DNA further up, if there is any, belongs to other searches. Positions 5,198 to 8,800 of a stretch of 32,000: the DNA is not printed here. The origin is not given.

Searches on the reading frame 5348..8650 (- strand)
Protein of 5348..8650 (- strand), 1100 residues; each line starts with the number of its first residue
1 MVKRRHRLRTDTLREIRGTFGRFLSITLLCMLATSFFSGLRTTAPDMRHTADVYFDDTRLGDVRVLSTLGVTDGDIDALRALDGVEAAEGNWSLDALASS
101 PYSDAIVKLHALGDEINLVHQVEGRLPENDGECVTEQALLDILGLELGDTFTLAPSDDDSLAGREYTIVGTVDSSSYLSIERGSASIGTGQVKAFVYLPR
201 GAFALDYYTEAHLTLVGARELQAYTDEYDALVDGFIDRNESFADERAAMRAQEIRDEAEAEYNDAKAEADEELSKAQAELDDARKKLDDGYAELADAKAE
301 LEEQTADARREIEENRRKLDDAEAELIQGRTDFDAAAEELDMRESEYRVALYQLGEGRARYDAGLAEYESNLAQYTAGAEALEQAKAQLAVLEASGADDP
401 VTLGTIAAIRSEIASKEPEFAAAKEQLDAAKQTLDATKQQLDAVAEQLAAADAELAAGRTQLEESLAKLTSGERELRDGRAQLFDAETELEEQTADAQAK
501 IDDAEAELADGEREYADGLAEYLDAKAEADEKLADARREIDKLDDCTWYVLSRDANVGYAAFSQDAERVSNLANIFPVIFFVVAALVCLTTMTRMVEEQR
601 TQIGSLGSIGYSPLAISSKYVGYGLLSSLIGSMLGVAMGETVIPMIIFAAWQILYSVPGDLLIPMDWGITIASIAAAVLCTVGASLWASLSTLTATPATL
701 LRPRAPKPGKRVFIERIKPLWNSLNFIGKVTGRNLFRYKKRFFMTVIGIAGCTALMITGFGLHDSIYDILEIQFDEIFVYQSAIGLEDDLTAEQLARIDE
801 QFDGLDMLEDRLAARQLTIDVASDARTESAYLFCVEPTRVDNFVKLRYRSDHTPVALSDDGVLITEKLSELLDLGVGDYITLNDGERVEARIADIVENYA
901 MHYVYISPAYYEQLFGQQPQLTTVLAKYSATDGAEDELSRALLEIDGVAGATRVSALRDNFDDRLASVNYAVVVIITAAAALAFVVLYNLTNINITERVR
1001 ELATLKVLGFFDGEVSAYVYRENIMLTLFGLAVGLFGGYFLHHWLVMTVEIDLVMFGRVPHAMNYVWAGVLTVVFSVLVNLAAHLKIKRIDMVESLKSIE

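Call 32: list_cluster_members(proteins=[P0001, P0002, window:5348-8650:-, window:18132-19169:-])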
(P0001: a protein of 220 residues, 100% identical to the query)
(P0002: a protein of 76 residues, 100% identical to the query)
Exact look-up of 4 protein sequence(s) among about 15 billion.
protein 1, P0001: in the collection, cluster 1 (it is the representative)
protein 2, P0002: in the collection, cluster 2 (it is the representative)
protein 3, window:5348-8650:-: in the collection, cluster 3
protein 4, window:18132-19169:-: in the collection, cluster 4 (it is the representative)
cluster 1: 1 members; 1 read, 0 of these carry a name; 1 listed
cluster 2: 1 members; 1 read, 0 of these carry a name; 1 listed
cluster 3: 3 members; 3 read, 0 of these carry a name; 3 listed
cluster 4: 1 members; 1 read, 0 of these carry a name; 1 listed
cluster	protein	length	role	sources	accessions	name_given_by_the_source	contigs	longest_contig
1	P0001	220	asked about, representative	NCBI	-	-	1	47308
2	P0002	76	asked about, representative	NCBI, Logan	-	-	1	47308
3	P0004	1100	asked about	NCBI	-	-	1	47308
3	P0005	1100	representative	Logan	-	-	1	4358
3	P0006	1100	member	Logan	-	-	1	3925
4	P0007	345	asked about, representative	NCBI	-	-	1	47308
